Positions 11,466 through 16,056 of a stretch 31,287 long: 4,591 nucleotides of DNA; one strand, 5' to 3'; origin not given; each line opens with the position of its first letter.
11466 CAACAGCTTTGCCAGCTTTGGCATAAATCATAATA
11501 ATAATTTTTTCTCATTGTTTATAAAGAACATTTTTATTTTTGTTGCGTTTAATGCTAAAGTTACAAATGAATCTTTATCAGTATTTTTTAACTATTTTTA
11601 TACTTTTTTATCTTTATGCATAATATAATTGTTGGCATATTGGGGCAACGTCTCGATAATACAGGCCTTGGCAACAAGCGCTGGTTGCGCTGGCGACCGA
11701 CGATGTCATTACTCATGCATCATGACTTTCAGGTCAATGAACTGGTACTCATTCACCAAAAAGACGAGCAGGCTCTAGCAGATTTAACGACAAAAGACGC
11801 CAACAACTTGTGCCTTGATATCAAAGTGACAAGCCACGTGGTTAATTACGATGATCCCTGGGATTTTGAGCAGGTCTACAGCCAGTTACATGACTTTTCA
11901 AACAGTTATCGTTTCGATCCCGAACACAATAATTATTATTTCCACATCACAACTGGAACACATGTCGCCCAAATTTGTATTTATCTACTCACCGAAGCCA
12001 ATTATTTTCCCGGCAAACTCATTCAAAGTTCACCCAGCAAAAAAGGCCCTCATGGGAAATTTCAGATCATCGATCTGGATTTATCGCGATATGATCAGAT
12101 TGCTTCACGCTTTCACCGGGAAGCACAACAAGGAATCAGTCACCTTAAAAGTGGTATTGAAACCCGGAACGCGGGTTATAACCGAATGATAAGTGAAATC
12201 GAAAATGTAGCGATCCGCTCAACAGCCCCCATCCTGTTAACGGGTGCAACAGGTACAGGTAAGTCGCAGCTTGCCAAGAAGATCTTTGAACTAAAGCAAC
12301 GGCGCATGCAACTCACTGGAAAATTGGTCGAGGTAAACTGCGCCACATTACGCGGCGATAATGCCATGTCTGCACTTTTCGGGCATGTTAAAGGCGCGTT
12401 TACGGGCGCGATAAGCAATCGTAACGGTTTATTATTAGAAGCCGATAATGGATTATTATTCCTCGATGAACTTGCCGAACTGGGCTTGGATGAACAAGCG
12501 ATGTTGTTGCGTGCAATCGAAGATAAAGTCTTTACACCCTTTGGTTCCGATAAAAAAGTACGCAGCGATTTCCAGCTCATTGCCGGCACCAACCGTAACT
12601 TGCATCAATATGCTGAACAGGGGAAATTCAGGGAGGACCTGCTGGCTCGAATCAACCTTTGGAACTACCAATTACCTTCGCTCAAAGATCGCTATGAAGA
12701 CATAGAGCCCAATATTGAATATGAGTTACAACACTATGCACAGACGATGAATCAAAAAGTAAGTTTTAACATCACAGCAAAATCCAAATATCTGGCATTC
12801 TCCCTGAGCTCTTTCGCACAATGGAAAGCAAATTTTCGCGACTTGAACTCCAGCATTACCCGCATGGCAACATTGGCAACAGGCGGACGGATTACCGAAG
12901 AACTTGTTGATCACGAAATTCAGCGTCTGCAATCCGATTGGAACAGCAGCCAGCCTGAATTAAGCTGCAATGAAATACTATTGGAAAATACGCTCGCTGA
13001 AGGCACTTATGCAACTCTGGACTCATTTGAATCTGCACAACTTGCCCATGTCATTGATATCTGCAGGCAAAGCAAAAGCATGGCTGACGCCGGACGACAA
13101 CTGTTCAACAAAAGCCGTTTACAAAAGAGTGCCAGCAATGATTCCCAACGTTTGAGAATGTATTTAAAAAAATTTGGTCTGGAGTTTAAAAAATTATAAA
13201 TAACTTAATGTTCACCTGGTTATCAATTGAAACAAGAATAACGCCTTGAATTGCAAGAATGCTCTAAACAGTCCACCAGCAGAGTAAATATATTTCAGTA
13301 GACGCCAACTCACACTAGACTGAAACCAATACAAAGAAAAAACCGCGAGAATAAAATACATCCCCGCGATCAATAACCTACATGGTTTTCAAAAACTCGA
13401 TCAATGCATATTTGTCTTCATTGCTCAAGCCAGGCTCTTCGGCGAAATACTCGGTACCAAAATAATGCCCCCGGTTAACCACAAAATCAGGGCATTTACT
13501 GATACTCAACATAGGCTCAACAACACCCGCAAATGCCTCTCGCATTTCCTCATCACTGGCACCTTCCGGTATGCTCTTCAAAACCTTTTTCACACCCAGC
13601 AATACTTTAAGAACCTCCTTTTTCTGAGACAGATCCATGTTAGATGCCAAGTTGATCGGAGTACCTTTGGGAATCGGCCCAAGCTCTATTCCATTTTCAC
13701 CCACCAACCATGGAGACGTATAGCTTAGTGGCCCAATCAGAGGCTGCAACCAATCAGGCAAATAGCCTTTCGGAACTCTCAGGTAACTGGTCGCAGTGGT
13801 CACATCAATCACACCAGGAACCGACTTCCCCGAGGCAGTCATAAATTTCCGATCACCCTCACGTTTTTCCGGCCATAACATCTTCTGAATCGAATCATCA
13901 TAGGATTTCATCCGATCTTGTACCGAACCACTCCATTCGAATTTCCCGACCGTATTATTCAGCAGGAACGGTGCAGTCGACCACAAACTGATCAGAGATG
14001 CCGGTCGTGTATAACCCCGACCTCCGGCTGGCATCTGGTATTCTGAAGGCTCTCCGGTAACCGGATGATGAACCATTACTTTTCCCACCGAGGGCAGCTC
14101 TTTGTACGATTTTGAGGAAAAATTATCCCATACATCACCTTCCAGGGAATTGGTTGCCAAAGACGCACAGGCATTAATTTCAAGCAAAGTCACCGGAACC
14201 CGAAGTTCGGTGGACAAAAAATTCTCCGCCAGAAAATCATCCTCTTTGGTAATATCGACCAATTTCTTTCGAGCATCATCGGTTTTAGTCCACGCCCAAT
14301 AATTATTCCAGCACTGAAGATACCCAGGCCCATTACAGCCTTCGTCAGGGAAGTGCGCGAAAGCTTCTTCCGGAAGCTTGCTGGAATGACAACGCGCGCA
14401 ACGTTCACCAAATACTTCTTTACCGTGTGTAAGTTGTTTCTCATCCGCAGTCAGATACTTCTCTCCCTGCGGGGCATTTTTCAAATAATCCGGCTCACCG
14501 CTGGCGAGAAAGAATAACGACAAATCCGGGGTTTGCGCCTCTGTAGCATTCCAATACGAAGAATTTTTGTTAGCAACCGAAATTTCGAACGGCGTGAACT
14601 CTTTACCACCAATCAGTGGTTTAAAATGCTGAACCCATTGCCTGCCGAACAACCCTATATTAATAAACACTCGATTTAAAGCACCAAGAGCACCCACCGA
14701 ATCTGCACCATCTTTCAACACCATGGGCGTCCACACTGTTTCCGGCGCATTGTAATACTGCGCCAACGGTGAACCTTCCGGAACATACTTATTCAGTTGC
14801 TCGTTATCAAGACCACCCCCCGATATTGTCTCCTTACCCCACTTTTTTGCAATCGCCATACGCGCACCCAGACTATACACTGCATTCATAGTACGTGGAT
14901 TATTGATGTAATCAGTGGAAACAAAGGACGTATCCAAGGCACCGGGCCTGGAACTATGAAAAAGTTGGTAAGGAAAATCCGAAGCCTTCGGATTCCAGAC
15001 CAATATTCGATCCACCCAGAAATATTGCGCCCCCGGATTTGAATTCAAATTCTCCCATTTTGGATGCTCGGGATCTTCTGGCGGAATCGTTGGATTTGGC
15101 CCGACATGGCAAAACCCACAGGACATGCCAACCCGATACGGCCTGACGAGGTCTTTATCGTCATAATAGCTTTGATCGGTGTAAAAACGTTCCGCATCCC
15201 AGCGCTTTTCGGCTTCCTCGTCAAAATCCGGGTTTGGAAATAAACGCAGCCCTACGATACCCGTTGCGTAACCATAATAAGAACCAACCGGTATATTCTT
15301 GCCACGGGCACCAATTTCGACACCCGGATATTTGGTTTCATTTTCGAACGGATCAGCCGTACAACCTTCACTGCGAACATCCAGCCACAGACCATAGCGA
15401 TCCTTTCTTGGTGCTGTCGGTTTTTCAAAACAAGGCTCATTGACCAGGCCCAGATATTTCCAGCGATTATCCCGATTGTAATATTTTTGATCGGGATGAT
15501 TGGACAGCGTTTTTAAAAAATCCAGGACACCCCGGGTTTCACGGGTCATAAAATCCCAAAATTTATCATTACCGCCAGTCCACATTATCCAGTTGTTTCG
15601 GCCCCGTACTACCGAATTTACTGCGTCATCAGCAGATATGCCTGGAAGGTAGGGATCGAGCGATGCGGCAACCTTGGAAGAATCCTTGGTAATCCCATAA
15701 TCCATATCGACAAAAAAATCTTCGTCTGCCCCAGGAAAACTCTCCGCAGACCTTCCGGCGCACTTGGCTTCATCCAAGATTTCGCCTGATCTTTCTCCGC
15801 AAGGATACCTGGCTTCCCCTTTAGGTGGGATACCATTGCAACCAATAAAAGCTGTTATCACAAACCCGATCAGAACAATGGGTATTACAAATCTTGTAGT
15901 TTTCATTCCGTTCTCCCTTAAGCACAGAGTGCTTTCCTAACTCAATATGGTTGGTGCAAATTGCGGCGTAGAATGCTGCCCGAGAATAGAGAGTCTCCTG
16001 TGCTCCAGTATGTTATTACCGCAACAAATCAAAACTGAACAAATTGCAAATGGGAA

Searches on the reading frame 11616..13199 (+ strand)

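Call 5: search_protein_families(library=pfam, proteins=[window:11616-13199:+], max_evalue=0.001)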
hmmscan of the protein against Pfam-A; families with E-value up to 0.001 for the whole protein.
window:11616-13199:+ (527 aa): 10 families
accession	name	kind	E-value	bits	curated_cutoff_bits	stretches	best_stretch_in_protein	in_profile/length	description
PF06956.16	RtcR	-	8.5e-72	240.9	23.1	1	2-180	2-183/183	Regulator of RNA terminal phosphate cyclase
PF00158.32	Sigma54_activat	-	2.1e-46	158.1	20.2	1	185-349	5-165/168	Sigma-54 interaction domain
PF14532.12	Sigma54_activ_2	-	3.3e-12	47.2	25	1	190-356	9-138/138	Sigma-54 interaction domain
PF00493.29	MCM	-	4.7e-07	29.6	23.3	1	173-336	28-182/224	MCM P-loop domain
PF01078.27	Mg_chelatase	-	2e-06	27.8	20.3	1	198-327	17-158/207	Magnesium chelatase, subunit ChlI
PF00004.35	AAA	-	2.2e-06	28.6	21.2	1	206-327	1-110/131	ATPase family associated with various cellular activities (AAA)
PF25601.1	AAA_lid_14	-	5e-06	26.7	27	1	358-444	2-83/87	AAA+ ATPase lid domain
PF07728.20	AAA_5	-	1.1e-05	25.9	22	1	205-329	1-125/139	AAA domain (dynein-related subfamily)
PF13401.12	AAA_22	-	0.00085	20.1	27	0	204-290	6-65/130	AAA domain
PF13191.12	AAA_16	-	0.00093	20.2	32.6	0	195-243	16-64/167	AAA ATPase domain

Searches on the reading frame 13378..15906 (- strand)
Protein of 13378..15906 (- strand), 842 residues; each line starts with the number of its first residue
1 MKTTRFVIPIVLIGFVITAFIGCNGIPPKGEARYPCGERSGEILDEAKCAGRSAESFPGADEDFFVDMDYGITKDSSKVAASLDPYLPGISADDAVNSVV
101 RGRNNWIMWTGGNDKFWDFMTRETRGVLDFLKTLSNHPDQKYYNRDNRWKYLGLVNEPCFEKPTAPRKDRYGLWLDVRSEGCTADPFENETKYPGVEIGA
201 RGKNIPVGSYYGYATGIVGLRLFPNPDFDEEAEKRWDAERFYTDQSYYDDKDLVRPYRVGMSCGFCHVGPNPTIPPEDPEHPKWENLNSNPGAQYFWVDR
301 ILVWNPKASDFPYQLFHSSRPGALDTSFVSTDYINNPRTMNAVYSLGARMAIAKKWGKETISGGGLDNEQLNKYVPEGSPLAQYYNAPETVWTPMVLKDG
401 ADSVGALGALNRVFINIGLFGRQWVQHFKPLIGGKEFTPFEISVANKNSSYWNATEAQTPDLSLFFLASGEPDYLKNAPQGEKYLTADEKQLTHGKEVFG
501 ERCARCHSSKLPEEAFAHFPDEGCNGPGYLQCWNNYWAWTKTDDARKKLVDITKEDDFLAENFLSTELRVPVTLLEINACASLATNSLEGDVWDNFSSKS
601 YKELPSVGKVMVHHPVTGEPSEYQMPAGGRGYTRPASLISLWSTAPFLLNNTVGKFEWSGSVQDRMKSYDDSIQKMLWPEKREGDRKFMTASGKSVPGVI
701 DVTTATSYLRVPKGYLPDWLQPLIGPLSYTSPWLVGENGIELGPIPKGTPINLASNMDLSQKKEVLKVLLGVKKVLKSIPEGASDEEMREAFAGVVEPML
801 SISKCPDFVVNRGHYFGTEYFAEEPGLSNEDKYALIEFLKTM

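Call 5: search_protein_families(library=pfam, proteins=[window:13378-15906:-], max_evalue=0.001)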
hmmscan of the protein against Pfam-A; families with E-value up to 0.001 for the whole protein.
window:13378-15906:- (842 aa): 0 families

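Call 20: search_protein_families(library=ncbifam, proteins=[window:13378-15903:-], max_evalue=0.01)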
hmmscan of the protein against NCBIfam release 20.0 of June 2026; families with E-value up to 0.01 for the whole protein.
window:13378-15903:- (841 aa): 1 family
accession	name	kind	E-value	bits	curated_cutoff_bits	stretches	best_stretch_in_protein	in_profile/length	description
NF040606.1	CytoC_perox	subfamily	9.1e-08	31.7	150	1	485-652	292-446/524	di-heme-cytochrome C peroxidase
